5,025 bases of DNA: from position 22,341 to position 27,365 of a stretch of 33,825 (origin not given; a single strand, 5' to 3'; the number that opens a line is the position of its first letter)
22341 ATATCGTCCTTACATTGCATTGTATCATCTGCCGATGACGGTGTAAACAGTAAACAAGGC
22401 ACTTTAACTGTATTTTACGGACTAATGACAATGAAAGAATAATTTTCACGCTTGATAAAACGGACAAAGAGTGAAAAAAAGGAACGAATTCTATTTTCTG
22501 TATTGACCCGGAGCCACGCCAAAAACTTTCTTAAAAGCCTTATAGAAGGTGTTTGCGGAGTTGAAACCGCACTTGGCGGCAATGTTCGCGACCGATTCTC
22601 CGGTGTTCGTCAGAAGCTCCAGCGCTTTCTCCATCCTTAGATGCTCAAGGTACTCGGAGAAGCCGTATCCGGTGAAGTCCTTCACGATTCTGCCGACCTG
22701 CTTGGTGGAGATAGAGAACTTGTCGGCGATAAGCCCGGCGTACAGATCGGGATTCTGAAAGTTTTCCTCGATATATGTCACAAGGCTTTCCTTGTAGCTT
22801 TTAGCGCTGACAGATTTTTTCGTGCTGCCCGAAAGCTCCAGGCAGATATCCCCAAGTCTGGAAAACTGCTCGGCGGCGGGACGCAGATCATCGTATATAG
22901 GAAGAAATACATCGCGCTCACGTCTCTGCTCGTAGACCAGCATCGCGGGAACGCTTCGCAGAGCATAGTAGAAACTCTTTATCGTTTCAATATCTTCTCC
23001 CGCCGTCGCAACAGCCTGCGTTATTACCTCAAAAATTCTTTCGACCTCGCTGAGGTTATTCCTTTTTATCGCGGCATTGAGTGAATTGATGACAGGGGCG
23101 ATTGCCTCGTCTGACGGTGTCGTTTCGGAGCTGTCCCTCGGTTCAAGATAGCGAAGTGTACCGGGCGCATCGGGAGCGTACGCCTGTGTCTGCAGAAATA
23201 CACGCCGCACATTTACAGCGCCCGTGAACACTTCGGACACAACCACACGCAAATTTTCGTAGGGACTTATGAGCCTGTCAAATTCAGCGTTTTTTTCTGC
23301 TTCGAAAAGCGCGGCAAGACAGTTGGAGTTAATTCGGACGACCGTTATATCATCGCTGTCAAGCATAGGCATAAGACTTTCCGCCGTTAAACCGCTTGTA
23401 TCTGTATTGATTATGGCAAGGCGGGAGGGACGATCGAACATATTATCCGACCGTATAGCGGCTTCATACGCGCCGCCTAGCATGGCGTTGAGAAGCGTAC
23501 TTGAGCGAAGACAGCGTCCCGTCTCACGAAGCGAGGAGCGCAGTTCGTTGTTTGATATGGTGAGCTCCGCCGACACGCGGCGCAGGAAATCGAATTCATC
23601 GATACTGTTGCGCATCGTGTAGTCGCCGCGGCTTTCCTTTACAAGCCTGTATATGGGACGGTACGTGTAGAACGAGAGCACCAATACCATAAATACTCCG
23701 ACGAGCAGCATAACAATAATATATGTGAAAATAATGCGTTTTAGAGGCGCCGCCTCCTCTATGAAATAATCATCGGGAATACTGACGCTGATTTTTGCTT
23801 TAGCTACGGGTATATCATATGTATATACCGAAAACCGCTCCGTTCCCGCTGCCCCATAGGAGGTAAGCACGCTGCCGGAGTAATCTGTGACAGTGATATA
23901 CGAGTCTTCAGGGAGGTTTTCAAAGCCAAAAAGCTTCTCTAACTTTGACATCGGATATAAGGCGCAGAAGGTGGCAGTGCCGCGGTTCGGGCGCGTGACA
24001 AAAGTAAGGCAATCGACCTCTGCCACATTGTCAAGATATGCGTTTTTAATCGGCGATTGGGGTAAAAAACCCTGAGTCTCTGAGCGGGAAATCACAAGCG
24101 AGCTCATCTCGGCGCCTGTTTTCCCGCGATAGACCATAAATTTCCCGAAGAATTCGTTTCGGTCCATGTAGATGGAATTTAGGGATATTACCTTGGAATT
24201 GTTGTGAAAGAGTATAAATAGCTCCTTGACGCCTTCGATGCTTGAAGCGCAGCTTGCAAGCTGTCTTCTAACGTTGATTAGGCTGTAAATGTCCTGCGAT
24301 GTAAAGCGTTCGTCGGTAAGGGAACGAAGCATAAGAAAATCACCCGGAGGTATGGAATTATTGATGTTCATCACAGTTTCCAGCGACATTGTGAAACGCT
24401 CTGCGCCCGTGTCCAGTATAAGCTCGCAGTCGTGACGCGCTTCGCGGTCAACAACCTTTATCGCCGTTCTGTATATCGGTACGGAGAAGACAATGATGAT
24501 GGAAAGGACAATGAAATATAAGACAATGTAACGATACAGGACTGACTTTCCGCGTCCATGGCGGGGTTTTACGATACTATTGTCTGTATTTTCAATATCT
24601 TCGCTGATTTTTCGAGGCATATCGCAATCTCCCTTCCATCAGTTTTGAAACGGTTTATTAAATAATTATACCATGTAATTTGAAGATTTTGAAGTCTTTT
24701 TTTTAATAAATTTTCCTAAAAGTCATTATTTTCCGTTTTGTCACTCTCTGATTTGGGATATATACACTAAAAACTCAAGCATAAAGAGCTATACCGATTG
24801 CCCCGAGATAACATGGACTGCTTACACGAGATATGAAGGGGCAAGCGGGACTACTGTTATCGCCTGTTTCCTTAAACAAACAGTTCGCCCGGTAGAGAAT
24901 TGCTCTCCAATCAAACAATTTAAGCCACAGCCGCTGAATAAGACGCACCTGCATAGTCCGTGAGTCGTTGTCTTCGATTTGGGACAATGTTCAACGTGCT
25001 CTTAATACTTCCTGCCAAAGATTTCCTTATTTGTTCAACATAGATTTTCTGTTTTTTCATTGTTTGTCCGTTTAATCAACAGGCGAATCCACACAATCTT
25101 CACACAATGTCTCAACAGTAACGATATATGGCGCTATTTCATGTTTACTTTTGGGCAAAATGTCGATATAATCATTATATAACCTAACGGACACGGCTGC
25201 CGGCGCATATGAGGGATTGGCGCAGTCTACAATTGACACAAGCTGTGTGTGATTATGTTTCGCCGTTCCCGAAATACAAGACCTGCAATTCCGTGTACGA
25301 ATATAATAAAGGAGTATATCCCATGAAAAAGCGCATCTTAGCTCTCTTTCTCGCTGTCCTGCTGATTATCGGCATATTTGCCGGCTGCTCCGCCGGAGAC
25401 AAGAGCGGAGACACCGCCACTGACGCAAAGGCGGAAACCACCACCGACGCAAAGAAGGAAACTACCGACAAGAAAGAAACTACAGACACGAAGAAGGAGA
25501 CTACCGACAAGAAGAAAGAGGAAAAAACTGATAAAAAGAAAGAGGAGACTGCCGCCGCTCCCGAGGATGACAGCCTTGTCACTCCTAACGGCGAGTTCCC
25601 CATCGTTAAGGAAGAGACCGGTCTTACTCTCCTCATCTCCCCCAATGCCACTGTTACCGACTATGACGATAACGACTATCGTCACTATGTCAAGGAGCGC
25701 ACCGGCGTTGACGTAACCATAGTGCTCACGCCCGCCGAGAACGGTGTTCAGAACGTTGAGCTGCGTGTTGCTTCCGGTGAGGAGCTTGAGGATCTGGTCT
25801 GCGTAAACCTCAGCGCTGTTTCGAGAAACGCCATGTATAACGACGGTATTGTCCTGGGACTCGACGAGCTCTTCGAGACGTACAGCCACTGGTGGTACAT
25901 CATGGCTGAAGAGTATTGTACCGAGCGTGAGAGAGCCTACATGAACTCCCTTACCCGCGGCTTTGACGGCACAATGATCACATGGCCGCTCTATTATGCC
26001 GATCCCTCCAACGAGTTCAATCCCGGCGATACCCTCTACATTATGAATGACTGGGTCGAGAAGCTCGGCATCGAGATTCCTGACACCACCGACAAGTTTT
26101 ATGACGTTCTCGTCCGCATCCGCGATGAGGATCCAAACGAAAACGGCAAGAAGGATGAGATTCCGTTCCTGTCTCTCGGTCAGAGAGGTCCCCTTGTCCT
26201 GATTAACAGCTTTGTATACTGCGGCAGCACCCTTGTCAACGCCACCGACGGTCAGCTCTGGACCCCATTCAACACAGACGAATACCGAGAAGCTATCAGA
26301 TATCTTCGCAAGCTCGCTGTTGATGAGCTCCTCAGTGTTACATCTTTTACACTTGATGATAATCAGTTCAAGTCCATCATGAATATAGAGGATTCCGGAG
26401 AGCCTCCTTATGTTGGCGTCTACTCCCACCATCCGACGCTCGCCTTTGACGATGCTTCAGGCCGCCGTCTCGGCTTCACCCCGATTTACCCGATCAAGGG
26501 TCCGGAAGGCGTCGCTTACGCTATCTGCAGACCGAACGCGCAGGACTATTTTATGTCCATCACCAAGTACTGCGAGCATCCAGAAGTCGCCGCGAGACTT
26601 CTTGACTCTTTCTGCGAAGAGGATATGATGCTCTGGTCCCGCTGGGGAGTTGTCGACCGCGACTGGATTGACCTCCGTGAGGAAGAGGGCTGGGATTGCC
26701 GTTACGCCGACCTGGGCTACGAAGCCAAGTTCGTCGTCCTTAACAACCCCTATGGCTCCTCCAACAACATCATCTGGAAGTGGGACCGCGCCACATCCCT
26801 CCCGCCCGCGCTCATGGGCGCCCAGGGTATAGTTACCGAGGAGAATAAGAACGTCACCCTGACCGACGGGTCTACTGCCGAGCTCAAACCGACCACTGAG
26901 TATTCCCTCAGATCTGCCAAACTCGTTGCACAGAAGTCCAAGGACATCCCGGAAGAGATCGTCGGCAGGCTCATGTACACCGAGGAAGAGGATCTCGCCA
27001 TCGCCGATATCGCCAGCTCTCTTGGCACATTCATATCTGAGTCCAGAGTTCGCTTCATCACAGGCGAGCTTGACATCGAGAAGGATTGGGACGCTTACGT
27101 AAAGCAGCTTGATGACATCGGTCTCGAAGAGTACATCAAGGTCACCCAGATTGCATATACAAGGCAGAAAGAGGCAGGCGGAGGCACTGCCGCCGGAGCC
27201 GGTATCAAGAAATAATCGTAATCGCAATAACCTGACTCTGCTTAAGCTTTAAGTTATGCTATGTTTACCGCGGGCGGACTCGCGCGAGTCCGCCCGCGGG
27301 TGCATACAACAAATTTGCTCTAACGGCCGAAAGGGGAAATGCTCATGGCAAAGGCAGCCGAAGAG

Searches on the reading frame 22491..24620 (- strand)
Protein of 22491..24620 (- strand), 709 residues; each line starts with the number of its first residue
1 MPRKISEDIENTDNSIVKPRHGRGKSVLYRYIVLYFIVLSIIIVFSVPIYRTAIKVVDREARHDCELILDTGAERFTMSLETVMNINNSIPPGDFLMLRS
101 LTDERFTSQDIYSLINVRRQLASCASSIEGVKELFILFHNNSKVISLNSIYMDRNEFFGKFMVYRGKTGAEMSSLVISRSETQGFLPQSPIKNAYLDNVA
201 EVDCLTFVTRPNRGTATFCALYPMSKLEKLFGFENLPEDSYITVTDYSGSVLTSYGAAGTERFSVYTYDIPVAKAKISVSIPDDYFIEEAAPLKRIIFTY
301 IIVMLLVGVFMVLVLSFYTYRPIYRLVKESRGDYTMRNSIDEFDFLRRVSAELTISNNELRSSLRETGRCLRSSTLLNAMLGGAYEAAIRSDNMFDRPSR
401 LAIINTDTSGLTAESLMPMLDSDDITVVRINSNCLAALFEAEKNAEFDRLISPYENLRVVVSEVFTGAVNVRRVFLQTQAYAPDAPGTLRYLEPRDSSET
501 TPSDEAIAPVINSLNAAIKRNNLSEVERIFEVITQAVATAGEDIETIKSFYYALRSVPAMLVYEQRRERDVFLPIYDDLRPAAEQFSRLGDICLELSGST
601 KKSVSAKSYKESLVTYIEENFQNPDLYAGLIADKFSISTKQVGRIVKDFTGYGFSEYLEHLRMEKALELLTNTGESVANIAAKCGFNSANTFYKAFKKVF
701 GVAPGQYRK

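Call 6: search_protein_families(library=pfam, proteins=[window:22491-24620:-], max_evalue=0.001)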
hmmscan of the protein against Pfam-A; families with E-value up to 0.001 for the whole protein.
window:22491-24620:- (709 aa): 2 families
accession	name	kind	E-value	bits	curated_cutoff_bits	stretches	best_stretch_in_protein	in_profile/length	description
PF12833.13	HTH_18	-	3e-24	85.5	33.6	1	631-709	1-79/80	Helix-turn-helix domain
PF00165.29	HTH_AraC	-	1.2e-11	44.8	26.6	1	672-709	6-42/42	Bacterial regulatory helix-turn-helix proteins, AraC family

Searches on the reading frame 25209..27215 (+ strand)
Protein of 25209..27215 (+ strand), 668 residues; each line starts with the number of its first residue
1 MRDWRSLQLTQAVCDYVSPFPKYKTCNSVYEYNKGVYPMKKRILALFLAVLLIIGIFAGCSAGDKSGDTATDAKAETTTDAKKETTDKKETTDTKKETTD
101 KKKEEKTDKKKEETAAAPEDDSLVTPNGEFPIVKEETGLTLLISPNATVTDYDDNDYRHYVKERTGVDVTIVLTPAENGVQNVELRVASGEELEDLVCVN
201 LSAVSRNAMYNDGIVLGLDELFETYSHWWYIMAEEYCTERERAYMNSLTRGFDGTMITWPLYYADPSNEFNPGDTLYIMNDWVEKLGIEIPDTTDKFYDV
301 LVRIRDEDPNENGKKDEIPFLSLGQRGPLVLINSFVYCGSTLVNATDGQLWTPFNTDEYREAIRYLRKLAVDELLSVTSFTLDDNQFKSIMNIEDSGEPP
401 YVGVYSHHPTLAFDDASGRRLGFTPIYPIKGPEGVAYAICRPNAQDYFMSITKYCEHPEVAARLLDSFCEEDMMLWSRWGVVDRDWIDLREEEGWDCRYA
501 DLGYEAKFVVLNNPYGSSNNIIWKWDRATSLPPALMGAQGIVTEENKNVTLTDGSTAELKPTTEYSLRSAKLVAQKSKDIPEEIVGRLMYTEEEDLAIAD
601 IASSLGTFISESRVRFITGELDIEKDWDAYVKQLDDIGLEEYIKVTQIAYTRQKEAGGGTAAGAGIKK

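Call 6: search_protein_families(library=pfam, proteins=[window:25209-27215:+], max_evalue=0.001)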
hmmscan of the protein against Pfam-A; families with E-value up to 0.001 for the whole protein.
window:25209-27215:+ (668 aa): 5 families
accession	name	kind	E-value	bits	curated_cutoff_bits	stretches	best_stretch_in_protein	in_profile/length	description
PF01547.30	SBP_bac_1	-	6.9e-08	33.3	26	1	160-466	17-298/307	Bacterial extracellular solute-binding protein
PF21827.1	New_glue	-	1.7e-05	24.9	31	1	39-112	1-73/94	New glue protein family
PF24381.1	DUF7537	-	0.00034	20.7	31.7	1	42-98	1-52/258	Family of unknown function (DUF7537)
PF12685.13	SpoIIIAH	-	0.00076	19.9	30.6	0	40-116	1-77/191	SpoIIIAH-like protein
PF09716.15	ETRAMP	-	0.00081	19.8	29.1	0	39-109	1-50/81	Malarial early transcribed membrane protein (ETRAMP)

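Call 52: search_solved_structures(query=window:25209-27215:+, max_evalue=0.001)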
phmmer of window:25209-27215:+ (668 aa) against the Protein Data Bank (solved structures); distinct sequences matched with E-value up to 0.001: 13.
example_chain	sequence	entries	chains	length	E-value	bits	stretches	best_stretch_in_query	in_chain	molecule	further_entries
5xs8_A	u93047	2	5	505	1.7e-21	79.7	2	161-381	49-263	Extracellular solute-binding protein family 1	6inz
5gub_A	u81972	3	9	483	2.6e-21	79.1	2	161-381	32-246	Extracellular solute-binding protein family 1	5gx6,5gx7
5gx8_A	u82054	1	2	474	2.7e-21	79.1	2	161-381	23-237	Extracellular solute-binding protein family 1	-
5g5y_A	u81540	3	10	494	1.1e-19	73.7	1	246-482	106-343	ABC TRANSPORTER, SUBSTRATE-BINDING PROTEIN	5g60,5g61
5g5z_A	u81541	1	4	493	1.2e-19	73.6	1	246-482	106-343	ABC TRANSPORTER, SUBSTRATE-BINDING PROTEIN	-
5g62_A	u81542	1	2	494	6.1e-18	67.9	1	246-482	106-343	ABC TRANSPORTER, SUBSTRATE-BINDING PROTEIN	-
6fth_A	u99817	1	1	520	3.4e-15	58.9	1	248-376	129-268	Extracellular solute-binding protein, family 1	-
3omb_A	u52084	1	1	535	1.3e-14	57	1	273-422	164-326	Extracellular solute-binding protein, family 1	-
3vlu_A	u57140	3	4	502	1e-13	54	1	276-376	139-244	AlgQ1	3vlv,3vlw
1y3n_A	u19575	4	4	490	8.3e-13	51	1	276-376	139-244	AlgQ1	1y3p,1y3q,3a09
1j1n_A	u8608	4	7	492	1.2e-12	50.5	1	276-333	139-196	AlgQ2 | Macromolecule-Binding Periplasmic Protein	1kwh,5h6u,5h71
4tqu_Q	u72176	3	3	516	1.3e-12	50.3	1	276-333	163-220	AlgQ2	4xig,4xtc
6jhx_A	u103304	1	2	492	9.6e-11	44.2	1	276-333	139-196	AlgQ2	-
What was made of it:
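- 25209..29254 (+): Divergently transcribed ABC sugar importer. It comprises a lipoprotein solute-binding protein (likely true start at M39, position 25323, with lipobox FAGC) and two permeases (27339-28331 and 28325-29254). The SBP's nearest PDB relatives are 5xs8/5gub at E=2e-21, FusA and AlgQ1/2 (call 52).
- The importer is a sugar-type ABC system (calls 6, 52).
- Tried and rejected: SBP ligand inference: the nearest structures match only at E about 1e-21 over part of the protein (call 52), which is too distant to name a ligand.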
